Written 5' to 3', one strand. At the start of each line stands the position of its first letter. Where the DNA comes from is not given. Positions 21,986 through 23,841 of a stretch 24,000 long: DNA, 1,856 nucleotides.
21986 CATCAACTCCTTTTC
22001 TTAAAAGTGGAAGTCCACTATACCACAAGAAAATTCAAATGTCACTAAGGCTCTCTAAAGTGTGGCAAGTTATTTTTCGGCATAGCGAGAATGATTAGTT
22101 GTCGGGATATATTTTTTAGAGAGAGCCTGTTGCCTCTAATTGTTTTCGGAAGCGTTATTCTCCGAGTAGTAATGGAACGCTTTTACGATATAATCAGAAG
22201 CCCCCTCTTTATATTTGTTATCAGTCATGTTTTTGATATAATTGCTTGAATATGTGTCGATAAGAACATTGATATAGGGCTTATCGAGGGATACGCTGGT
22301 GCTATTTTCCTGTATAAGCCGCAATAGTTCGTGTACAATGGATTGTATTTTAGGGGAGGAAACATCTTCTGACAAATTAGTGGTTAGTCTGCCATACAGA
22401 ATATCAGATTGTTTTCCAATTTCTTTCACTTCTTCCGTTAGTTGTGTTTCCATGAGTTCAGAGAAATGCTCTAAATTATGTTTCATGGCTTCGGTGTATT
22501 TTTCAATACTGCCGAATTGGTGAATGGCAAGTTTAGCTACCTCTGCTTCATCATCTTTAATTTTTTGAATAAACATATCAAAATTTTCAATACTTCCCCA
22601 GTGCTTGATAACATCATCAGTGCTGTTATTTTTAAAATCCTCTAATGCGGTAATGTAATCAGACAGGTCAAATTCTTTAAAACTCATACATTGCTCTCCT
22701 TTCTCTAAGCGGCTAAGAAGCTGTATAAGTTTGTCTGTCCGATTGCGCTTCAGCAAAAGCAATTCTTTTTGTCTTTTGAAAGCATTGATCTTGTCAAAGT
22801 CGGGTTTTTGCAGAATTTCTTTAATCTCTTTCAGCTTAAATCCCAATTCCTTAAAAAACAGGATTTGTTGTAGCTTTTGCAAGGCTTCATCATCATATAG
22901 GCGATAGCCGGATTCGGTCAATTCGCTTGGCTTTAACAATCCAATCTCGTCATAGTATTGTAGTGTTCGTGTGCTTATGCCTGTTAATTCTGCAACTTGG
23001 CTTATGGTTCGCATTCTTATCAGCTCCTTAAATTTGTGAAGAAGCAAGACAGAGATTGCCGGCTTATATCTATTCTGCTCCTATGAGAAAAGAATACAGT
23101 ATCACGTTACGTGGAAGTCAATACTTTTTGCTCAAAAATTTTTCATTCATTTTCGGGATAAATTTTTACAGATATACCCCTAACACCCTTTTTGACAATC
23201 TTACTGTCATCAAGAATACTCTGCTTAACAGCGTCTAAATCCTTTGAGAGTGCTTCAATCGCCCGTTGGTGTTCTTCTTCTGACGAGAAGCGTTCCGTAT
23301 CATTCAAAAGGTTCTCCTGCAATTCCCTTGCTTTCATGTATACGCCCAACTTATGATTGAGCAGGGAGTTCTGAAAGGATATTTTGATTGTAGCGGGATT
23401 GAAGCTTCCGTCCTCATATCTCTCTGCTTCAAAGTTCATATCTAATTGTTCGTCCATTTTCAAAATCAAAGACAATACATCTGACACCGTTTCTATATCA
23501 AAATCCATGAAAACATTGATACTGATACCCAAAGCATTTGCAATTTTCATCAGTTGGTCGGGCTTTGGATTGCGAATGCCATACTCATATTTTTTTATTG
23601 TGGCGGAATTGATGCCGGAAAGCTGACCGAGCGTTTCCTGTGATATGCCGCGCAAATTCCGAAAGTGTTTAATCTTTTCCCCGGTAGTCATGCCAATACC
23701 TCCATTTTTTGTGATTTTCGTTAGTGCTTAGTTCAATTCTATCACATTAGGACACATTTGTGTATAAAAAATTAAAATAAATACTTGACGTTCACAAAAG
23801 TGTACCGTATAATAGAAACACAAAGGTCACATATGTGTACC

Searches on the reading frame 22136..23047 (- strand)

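Call 60: search_protein_families(library=pfam, proteins=[window:22136-23047:-], max_evalue=0.001)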
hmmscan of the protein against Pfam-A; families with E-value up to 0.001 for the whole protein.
window:22136-23047:- (303 aa): 4 families
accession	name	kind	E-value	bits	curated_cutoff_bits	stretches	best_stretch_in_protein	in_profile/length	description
PF13411.12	MerR_1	-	1.3e-21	76.9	21.6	1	14-80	2-67/69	MerR HTH family regulatory protein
PF00376.29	MerR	-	4.4e-17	62.1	28.2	1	14-51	1-38/38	MerR family regulatory protein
PF07739.18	TipAS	-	1.2e-06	29.4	23.8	1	183-294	8-117/117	TipAS antibiotic-recognition domain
PF09278.17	MerR-DNA-bind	-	4.9e-06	27.5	25.4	1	56-116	1-60/65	MerR, DNA binding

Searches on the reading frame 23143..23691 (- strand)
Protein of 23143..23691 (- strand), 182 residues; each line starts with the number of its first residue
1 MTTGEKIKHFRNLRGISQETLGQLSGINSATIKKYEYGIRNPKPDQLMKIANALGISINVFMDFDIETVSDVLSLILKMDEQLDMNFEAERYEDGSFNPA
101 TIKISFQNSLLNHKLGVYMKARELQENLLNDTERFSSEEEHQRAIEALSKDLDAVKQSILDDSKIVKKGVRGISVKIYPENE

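Call 60: search_protein_families(library=pfam, proteins=[window:23143-23691:-], max_evalue=0.001)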
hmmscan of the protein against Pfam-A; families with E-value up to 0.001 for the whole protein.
window:23143-23691:- (182 aa): 4 families
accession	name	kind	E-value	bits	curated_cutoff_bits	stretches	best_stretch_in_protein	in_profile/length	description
PF01381.28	HTH_3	-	1e-13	51.5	23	1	7-60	1-54/55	Helix-turn-helix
PF13560.12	HTH_31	-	5.2e-07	30.3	27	1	4-57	3-57/64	Helix-turn-helix domain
PF13443.12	HTH_26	-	2.1e-06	28.3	22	1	6-58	1-54/63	Cro/C1-type HTH DNA-binding domain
PF12844.13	HTH_19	-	1.1e-05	25.7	30.2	1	4-61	1-58/64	Helix-turn-helix domain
